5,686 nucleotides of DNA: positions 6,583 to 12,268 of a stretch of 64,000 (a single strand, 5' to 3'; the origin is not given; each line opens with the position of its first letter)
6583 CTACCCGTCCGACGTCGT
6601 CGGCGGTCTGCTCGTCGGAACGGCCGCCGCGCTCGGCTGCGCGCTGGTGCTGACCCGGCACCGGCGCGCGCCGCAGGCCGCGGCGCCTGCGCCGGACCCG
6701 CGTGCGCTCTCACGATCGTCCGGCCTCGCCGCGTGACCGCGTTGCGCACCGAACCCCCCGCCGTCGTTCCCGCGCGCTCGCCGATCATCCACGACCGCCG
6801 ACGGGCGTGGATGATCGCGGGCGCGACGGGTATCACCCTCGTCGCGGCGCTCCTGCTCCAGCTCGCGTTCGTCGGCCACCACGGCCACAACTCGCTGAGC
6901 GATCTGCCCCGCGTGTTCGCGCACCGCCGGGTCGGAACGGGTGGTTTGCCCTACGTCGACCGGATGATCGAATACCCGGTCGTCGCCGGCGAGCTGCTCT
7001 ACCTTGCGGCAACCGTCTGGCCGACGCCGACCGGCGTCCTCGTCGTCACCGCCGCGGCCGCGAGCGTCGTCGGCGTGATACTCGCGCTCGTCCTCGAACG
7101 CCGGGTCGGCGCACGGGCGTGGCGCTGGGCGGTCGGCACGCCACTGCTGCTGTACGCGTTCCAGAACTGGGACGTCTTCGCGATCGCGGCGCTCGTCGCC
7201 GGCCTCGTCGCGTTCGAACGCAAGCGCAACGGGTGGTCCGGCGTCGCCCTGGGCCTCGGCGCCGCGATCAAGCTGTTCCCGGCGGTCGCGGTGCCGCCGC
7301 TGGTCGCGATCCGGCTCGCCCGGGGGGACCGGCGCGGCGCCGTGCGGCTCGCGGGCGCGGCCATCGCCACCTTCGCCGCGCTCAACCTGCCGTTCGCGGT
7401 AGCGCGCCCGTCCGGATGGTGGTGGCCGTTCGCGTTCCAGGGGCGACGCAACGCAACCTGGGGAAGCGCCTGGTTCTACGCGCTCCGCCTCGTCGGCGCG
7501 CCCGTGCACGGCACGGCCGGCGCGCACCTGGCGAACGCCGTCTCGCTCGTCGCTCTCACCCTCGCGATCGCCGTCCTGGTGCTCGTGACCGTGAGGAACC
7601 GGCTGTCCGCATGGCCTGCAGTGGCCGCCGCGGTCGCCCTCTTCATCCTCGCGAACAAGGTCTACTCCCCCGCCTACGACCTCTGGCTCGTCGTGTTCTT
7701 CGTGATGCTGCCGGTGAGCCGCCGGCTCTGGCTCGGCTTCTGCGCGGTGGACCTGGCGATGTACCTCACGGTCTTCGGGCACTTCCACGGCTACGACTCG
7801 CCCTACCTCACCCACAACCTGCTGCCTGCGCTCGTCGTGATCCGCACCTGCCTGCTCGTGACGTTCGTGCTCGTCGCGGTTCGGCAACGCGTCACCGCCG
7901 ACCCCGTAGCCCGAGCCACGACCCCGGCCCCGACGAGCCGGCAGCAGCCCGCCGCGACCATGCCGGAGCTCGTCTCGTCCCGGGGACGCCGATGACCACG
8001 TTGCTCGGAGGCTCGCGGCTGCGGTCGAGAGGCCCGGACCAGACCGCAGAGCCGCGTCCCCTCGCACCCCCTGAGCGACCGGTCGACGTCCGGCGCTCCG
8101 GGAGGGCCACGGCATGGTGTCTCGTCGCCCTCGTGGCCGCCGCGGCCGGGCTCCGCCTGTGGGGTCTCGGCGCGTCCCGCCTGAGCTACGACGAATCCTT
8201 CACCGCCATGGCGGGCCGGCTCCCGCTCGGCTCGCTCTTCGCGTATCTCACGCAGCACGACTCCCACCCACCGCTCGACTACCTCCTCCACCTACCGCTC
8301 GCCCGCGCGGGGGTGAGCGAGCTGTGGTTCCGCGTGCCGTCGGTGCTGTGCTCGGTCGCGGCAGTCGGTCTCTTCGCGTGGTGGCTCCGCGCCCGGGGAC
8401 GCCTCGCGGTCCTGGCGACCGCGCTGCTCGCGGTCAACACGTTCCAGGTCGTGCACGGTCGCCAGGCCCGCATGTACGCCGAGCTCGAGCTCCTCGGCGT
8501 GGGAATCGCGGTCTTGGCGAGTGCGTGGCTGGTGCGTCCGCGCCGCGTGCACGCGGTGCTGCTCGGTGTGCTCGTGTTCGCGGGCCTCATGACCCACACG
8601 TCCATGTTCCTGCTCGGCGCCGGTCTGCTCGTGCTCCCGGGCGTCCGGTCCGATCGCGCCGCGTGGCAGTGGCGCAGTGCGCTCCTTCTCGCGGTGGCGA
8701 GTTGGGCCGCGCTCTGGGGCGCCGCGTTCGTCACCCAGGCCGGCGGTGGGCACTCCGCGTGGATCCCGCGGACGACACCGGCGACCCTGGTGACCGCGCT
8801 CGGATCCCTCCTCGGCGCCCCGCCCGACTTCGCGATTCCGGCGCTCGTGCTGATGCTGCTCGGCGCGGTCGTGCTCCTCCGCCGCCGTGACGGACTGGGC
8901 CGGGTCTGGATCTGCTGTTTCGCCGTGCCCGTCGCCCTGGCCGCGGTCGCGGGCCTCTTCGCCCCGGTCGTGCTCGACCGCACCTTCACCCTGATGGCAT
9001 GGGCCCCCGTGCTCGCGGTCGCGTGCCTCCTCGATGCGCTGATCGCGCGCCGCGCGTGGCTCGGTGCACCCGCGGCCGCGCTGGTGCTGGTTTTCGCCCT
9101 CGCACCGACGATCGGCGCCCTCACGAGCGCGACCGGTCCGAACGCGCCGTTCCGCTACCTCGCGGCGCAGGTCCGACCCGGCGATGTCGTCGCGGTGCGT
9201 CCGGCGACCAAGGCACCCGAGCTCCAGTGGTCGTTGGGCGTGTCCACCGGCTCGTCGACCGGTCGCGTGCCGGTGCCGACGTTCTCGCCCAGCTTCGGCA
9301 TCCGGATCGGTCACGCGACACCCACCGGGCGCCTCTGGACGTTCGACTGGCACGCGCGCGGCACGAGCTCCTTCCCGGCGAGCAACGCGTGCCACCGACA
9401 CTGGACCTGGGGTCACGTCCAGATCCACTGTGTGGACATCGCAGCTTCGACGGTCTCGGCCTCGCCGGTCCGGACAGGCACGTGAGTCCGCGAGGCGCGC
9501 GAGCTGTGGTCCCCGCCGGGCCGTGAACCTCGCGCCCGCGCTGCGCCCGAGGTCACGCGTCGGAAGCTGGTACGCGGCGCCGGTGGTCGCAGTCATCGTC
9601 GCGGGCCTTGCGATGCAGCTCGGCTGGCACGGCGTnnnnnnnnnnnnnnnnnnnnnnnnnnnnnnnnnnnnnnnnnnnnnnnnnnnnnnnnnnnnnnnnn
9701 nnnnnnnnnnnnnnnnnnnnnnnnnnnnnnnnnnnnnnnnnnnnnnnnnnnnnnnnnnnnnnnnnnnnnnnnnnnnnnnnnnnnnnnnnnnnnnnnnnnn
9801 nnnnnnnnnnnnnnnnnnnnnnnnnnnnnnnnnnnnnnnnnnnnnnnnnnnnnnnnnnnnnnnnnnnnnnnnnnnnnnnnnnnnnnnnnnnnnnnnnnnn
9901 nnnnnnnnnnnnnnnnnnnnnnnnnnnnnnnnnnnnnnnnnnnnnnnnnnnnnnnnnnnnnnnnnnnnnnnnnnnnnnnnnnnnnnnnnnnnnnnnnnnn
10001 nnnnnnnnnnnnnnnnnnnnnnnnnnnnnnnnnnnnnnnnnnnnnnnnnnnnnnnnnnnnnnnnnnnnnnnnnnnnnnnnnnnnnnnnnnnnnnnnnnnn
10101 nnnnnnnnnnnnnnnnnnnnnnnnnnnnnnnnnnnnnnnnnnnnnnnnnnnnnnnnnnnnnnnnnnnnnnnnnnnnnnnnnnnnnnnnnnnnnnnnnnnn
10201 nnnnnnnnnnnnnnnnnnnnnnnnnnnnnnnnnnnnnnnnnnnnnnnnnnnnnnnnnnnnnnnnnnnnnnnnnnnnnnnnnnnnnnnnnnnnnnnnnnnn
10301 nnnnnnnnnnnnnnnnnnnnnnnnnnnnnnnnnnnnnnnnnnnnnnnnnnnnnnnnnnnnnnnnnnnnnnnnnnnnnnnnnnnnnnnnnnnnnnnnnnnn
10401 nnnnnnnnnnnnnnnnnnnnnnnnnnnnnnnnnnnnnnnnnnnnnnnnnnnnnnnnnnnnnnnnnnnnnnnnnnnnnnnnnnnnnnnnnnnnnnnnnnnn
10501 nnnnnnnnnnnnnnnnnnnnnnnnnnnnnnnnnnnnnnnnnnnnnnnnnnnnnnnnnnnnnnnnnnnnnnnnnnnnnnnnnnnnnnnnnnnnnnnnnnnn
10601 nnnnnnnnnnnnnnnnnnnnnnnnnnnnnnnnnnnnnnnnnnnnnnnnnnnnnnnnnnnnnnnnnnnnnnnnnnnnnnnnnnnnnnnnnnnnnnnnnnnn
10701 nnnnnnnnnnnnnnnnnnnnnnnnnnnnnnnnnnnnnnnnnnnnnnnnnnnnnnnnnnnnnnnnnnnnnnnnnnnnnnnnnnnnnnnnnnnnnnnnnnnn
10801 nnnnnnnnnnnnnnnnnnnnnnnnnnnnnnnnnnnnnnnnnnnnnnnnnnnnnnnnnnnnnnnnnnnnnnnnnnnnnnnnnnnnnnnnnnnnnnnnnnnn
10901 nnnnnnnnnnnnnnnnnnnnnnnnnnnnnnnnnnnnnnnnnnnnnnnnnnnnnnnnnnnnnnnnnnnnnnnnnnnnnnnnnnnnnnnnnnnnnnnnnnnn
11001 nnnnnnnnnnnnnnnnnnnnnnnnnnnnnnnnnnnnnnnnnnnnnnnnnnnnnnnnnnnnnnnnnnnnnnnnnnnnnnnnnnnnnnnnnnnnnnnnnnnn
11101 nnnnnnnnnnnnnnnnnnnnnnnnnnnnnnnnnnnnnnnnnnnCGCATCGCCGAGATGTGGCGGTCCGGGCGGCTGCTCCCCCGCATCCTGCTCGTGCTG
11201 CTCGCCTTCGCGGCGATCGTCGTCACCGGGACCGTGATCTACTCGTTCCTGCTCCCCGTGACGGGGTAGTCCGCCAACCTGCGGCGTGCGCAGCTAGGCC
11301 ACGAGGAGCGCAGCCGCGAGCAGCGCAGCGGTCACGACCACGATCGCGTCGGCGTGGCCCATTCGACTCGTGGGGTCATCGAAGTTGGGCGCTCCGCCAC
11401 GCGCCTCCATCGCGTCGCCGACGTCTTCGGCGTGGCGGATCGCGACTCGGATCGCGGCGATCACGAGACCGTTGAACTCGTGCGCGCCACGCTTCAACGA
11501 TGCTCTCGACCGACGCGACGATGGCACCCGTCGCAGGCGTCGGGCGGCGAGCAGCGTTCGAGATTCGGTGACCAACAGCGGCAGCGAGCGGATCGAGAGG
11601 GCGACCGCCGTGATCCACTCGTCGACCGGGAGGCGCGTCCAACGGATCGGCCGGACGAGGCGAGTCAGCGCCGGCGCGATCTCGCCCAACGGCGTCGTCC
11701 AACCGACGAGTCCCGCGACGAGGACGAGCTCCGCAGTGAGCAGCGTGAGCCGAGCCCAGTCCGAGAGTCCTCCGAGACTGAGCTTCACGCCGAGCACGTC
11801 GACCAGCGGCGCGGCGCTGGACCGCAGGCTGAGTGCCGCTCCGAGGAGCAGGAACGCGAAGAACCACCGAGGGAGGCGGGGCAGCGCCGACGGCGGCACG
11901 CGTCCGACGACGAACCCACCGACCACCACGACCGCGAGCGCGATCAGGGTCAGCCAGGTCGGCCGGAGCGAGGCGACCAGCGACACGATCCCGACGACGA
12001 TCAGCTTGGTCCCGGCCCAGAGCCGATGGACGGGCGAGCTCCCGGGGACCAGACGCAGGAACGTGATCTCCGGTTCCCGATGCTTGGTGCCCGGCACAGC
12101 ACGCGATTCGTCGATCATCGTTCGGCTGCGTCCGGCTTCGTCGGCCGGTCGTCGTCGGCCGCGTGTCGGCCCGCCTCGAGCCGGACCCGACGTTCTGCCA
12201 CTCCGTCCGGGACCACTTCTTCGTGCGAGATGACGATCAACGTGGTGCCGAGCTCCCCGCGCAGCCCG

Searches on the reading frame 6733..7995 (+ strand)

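Call 18: search_protein_families(library=pfam, proteins=[window:6733-7995:+], max_evalue=0.01)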
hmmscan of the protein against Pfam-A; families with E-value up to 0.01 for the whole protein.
window:6733-7995:+ (420 aa): 1 family
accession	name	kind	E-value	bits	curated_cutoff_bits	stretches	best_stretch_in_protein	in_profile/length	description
PF09594.16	GT87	-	3.2e-07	30.8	25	1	81-305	3-230/237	Glycosyltransferase family 87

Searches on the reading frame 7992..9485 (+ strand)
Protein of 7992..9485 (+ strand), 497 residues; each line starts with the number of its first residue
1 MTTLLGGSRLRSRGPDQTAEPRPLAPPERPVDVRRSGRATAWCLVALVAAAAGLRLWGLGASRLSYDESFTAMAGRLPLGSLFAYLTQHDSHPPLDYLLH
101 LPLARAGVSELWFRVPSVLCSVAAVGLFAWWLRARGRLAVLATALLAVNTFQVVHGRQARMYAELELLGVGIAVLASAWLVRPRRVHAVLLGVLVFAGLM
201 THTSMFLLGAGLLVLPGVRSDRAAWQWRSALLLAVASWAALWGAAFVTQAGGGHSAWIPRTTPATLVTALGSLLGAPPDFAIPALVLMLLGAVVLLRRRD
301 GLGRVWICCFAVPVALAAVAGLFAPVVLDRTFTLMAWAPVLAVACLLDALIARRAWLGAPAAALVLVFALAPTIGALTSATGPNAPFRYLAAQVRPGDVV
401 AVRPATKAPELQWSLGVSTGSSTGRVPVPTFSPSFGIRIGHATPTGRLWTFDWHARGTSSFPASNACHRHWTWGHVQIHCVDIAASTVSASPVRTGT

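Call 18: search_protein_families(library=pfam, proteins=[window:7992-9485:+], max_evalue=0.01)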
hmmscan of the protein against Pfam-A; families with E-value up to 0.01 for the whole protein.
window:7992-9485:+ (497 aa): 0 families

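Call 57: find_homologous_proteins(query=window:7992-9485:+, max_evalue=1e-10)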
Query window:7992-9485:+ (497 aa): 251 proteins with E <= 1e-10 among 8000 candidates; the best 120 are listed.
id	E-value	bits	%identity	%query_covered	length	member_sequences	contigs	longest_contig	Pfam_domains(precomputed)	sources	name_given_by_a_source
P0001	6.8e-288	974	100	91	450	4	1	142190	-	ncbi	ncbi:MAG TPA: hypothetical protein VGN59_07810 [Acidimicrobiia bacterium]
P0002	2.0e-187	642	70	89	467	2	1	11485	-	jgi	jgi:hypothetical protein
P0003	1.6e-173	597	62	90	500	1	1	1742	-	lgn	-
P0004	3.3e-166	572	57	97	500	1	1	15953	-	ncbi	-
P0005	7.1e-166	571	55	98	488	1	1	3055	-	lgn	-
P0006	1.2e-165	570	59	94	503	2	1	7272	-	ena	-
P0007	4.8e-165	569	58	94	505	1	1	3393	-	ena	-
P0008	3.6e-164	566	60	94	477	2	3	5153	-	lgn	-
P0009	3.9e-164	566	60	94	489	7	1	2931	-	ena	-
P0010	3.1e-163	563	60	93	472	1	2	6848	-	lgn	-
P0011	2.3e-162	560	62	88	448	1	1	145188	-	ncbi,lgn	-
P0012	2.5e-162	560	58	93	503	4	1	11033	-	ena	-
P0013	3.8e-162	559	58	94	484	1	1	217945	-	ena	-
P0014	8.8e-162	558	59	93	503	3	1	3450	-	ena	-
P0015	1.7e-161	557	55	99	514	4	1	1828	-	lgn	-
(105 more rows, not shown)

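Call 58: find_encoding_contigs(protein=P0002, flank=10000, max_places=2)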
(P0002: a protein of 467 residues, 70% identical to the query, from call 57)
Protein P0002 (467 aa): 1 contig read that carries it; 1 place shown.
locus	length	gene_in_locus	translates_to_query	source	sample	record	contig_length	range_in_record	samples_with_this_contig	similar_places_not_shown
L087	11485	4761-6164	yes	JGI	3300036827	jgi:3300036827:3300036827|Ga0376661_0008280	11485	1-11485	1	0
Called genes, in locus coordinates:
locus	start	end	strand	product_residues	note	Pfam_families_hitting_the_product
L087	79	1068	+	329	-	-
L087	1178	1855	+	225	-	PF00072:Response_reg, PF00486:Trans_reg_C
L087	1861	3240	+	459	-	PF00672:HAMP, PF00512:HisKA, PF02518:HATPase_c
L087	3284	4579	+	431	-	PF09594:GT87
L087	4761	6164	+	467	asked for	-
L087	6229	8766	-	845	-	PF02687:FtsX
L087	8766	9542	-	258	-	PF00005:ABC_tran, PF02463:SMC_N (faint), PF13476:AAA_23 (weak), PF13555:AAA_29 (weak), PF13304:AAA_21 (faint)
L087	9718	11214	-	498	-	PF20091:Abhydrolase_10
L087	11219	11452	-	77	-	-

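Call 59: find_encoding_contigs(protein=P0011, flank=10000, max_places=2)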
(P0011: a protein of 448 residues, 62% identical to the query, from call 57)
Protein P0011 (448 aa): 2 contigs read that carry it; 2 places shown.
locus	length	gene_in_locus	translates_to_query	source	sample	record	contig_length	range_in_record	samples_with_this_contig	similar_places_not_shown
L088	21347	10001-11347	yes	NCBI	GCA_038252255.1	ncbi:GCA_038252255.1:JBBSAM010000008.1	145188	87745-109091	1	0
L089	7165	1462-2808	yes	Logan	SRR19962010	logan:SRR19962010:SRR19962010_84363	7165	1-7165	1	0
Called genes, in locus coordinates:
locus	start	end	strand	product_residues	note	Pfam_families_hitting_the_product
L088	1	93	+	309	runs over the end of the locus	PF00561:Abhydrolase_1, PF12697:Abhydrolase_6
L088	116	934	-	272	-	PF12679:ABC2_membrane_2, PF12730:ABC2_membrane_4, PF10920:DUF2705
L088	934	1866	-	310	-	PF00005:ABC_tran, PF13304:AAA_21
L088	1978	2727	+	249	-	PF00293:NUDIX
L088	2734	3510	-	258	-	PF00106:adh_short, PF08659:KR, PF13561:adh_short_C2, PF23441:SDR (weak)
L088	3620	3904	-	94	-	PF00216:Bac_DNA_binding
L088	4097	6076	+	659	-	PF00270:DEAD (faint), PF13307:Helicase_C_2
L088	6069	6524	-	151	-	PF01575:MaoC_dehydratas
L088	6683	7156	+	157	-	PF01202:SKI, PF13238:AAA_18 (faint), PF13671:AAA_33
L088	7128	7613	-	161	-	PF01740:STAS, PF13466:STAS_2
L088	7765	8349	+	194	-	-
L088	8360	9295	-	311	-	PF04185:Phosphoesterase (weak)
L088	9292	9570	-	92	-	-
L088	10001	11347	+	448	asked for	-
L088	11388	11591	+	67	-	-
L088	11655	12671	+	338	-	PF12740:PETase (weak)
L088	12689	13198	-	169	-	PF04138:GtrA_DPMS_TM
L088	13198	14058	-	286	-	PF00535:Glycos_transf_2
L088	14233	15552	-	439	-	PF00672:HAMP, PF26769:HAMP_PhoQ (weak), PF00512:HisKA, PF02518:HATPase_c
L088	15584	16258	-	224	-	PF00072:Response_reg, PF00486:Trans_reg_C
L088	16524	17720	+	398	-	PF09594:GT87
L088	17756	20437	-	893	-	PF01804:Penicil_amidase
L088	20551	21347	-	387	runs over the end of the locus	-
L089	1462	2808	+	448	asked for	-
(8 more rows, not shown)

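Call 60: find_encoding_contigs(protein=P0004, flank=10000, max_places=2)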
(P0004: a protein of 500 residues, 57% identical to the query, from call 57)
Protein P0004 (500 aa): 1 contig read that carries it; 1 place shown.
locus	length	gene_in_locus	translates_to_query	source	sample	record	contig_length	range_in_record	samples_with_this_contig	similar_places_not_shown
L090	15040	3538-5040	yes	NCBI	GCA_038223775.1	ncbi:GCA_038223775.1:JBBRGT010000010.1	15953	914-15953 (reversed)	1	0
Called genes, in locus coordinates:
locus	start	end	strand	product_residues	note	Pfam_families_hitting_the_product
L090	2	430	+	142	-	?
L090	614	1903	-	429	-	PF00672:HAMP, PF00512:HisKA, PF02518:HATPase_c, PF13581:HATPase_c_2 (faint)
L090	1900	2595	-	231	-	PF00072:Response_reg, PF00486:Trans_reg_C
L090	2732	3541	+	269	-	PF00535:Glycos_transf_2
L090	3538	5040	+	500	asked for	-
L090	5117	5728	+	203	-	-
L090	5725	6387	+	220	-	PF13191:AAA_16 (weak), PF00005:ABC_tran, PF02463:SMC_N, PF13555:AAA_29 (faint), PF13304:AAA_21 (faint)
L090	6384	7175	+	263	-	PF00005:ABC_tran, PF13304:AAA_21 (faint)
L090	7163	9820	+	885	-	PF12704:MacB_PCD, PF02687:FtsX, PF12704:MacB_PCD, PF02687:FtsX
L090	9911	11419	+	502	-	PF01425:Amidase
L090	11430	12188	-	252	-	PF00106:adh_short, PF01370:Epimerase (weak), PF08659:KR, PF13561:adh_short_C2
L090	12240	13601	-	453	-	PF00501:AMP-binding, PF13193:AMP-binding_C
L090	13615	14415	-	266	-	PF00378:ECH_1, PF16113:ECH_2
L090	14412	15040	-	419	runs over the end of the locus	PF02771:Acyl-CoA_dh_N (weak), PF02770:Acyl-CoA_dh_M, PF00441:Acyl-CoA_dh_1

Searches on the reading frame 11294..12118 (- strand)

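Call 18: search_protein_families(library=pfam, proteins=[window:11294-12118:-], max_evalue=0.01)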
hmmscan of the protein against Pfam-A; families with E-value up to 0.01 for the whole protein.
window:11294-12118:- (274 aa): 1 family
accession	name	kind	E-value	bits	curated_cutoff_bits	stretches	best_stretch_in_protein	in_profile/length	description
PF02361.21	CbiQ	-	4.5e-27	95.5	25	1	27-243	2-209/216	Cobalt transport protein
